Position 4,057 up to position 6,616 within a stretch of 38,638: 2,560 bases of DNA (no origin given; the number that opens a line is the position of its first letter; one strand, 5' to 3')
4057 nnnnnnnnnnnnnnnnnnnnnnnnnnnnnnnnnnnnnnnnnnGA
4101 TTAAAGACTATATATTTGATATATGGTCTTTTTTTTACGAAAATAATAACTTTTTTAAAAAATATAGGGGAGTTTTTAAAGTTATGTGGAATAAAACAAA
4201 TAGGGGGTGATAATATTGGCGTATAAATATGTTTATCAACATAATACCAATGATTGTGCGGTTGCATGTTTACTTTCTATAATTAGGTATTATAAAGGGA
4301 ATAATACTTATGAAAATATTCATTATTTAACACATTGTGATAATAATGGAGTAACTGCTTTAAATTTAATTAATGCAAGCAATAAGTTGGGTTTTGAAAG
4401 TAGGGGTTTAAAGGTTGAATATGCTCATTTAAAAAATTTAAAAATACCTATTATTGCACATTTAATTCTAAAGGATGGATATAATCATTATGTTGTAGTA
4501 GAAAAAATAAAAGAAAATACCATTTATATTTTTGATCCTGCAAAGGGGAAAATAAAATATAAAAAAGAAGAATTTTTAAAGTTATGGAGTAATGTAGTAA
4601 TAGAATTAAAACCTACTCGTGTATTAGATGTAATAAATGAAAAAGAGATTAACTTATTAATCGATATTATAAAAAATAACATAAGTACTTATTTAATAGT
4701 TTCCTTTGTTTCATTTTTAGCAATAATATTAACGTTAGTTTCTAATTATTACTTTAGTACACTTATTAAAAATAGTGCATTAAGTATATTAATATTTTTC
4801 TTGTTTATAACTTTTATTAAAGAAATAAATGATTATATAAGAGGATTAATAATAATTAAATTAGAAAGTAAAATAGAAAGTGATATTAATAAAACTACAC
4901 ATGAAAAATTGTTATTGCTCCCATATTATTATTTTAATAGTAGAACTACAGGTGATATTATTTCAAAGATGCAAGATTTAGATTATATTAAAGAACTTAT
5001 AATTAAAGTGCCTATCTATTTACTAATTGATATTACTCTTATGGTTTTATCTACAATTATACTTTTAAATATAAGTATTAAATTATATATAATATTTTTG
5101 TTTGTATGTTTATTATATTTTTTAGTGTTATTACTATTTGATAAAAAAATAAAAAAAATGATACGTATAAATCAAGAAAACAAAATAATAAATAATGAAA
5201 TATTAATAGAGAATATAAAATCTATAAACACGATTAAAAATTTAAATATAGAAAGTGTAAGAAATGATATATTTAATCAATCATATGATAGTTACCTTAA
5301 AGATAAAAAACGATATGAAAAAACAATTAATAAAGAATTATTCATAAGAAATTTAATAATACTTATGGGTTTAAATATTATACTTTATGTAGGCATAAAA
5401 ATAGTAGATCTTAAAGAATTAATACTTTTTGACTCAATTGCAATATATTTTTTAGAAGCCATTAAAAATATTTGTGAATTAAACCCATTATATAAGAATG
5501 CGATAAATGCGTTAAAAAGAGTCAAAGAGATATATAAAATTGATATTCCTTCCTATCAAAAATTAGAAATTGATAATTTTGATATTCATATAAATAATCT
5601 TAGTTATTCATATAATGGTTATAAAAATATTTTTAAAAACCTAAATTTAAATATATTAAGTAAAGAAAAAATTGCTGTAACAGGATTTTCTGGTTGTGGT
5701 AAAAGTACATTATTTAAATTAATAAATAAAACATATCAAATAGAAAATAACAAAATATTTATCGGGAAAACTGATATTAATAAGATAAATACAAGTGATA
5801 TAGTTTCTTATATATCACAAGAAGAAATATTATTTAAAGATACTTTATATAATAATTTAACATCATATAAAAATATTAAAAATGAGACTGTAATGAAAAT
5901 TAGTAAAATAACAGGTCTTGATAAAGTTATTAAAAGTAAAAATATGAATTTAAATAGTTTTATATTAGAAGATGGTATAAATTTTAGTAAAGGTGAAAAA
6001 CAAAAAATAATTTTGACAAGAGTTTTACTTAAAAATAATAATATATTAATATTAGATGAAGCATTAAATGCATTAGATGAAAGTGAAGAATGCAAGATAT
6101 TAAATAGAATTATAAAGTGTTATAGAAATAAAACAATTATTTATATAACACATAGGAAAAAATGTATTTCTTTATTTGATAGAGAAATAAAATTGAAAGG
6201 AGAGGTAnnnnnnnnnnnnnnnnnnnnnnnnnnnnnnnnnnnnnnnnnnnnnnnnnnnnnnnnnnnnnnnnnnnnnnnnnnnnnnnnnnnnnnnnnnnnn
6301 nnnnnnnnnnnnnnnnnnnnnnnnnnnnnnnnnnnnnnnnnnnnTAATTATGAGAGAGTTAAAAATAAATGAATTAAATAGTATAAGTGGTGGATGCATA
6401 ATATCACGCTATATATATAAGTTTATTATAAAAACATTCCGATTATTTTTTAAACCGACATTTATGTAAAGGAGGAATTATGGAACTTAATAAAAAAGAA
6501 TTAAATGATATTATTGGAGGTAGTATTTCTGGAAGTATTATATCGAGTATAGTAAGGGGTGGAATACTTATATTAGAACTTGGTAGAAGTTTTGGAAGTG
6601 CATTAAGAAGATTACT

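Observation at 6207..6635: Three unannotated double-glycine-leader peptide genes behind the C39-ABC exporter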

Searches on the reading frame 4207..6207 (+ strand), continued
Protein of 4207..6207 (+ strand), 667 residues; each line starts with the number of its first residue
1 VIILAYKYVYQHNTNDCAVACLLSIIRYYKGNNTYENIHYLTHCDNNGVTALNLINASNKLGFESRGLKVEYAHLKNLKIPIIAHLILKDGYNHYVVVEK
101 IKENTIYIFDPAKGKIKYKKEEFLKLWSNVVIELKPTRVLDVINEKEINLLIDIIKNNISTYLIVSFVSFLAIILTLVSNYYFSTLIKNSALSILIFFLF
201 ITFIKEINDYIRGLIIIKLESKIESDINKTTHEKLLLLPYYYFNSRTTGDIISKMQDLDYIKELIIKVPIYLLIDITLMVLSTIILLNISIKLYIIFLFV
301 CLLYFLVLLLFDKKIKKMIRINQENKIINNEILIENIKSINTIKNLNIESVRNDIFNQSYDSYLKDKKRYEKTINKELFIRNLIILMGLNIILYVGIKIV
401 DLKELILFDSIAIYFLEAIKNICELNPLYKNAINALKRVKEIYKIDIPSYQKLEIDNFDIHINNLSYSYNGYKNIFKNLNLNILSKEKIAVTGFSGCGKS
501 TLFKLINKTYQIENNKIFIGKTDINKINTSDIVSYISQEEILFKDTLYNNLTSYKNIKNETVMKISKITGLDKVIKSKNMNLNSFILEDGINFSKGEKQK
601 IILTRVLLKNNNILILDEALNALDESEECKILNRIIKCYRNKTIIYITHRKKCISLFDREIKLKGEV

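Call 41: search_solved_structures(query=window:4207-6207:+, max_evalue=1e-20, show_alignments=2)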
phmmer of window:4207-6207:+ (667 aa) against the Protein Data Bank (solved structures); distinct sequences matched with E-value up to 1e-20: 199 (the best 60 are shown).
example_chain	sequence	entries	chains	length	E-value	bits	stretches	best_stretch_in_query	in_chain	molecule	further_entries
4ry2_A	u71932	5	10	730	8.3e-79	269.1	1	6-664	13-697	ABC-type bacteriocin transporter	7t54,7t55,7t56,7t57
8vp3_A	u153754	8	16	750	9.2e-79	269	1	6-664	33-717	ABC-type bacteriocin transporter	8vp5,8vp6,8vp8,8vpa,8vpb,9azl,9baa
4s0f_A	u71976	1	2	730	1.9e-78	267.9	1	6-664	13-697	ABC-type bacteriocin transporter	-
6v9z_A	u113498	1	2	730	1.4e-77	265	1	6-664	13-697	ABC-type bacteriocin transporter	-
8vp9_A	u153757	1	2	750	5.5e-76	259.8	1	6-664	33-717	ABC-type bacteriocin transporter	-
8hf7_A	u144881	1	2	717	3.3e-69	237.4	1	11-653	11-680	Competence factor transporting ATP-binding protein/permease ComA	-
8hf4_A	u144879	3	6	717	6.6e-69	236.4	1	11-653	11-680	Transport/processing ATP-binding protein ComA | Competence factor transporting ATP-binding protein/permease ComA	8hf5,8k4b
8hf6_A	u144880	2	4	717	1.5e-68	235.2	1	11-653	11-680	Competence factor transporting ATP-binding protein/permease ComA | Transport/processing ATP-binding protein ComA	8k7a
8vow_A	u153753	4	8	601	2.3e-51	178.5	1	160-664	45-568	ABC-type bacteriocin transporter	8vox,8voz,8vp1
6ujt_A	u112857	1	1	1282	1.6e-49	172.4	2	360-654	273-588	ATP-dependent translocase ABCB1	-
6ujw_A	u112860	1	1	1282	1.9e-49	172.1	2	360-654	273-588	ATP-dependent translocase ABCB1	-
4m1m_A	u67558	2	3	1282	1.9e-49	172.1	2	360-654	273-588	Multidrug resistance protein 1A | ATP-dependent translocase ABCB1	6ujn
3g5u_A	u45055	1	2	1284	1.9e-49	172.1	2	360-654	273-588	Multidrug resistance protein 1a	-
4lsg_A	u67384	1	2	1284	1.9e-49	172.1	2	360-654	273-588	Multidrug resistance protein 1A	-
6ujr_A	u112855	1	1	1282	2e-49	172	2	360-654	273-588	ATP-dependent translocase ABCB1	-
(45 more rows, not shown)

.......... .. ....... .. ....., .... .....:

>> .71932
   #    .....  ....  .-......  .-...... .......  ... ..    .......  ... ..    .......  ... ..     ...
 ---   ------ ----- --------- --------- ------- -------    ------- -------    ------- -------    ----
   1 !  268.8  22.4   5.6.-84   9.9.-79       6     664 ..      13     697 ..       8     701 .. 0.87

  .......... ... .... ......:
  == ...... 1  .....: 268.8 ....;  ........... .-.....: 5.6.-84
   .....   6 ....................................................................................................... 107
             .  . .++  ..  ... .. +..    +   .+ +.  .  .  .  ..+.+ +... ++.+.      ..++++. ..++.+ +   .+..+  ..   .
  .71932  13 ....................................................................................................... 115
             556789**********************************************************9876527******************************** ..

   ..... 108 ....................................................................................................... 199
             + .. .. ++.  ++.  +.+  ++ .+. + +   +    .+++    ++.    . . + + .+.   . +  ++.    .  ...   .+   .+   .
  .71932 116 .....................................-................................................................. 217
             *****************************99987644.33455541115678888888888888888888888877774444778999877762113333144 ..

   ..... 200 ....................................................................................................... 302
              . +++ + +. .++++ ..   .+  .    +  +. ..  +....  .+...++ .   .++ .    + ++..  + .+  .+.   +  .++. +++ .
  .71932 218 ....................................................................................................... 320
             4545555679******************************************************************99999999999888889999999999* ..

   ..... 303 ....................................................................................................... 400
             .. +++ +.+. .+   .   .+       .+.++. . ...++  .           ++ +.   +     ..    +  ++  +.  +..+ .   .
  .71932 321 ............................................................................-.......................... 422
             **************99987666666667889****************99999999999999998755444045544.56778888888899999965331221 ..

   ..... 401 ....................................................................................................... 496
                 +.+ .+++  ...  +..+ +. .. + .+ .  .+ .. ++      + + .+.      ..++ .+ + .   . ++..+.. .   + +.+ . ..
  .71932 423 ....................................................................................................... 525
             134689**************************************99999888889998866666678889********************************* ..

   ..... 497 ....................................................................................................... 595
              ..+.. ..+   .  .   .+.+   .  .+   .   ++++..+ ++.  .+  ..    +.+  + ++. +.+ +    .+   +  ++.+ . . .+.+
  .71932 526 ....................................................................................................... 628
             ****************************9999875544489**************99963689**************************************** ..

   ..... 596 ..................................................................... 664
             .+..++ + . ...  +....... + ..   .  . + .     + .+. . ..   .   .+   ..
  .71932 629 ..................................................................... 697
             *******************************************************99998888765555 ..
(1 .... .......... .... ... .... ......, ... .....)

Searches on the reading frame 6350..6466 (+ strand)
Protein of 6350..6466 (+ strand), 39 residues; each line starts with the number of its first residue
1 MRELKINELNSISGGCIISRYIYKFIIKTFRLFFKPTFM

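Call 3: search_protein_families(library=pfam, proteins=[window:6350-6466:+], max_evalue=1)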
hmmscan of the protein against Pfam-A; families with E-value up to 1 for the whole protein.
window:6350-6466:+ (39 aa): 0 families

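Call 4: search_protein_families(library=ncbifam, proteins=[window:6350-6466:+], max_evalue=1)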
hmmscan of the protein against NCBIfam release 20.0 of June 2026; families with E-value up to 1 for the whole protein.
window:6350-6466:+ (39 aa): 3 families
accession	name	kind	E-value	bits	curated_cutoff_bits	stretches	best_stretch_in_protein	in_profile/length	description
TIGR01847.1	bacteriocin_sig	domain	0.011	16.3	15.7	1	2-15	2-15/15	bacteriocin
NF033215.1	BlpC_Streptocco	equivalog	0.012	15.4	70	1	2-30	11-39/51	quorum-sensing system pheromone BlpC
TIGR03949.1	bact_IIb_cerein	subfamily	0.094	12.5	21.5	1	3-17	3-17/45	class IIb bacteriocin, lactobin A/cerein 7B family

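Call 37: search_protein_representatives(protein=window:6350-6466:+)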
Query: 39 residues. Proteins with E-value up to 0.001 (for the whole library): 2; up to 1e-10: 1; up to 1e-30: 0. The best 2 are listed.
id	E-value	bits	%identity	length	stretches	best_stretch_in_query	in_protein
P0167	1.6e-14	67.2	87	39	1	1-39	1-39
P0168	9.3e-10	52.7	38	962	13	6-35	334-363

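Call 39: find_encoding_contigs(protein=P0167, flank=5000, max_places=4)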
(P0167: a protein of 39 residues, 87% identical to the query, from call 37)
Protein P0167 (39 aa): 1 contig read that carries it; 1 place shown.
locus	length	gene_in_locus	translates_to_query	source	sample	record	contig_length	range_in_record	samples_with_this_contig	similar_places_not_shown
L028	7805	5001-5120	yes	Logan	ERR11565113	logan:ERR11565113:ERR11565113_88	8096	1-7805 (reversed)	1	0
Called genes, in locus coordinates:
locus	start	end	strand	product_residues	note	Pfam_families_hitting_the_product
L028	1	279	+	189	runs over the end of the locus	?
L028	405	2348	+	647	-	PF01751:Toprim, PF01131:Topoisom_bac, PF01396:Zn_ribbon_Top1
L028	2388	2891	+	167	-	PF18955:DUF5698, PF10035:DUF2179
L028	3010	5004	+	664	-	PF03412:Peptidase_C39, PF00664:ABC_membrane, PF00005:ABC_tran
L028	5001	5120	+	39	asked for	-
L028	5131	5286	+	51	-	-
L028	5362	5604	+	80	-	-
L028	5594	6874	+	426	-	-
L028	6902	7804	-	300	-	?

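Call 69: search_protein_families(library=phrogs, proteins=[window:6350-6466:+], max_evalue=0.01)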
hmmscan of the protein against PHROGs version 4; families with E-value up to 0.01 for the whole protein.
window:6350-6466:+ (39 aa): 0 families
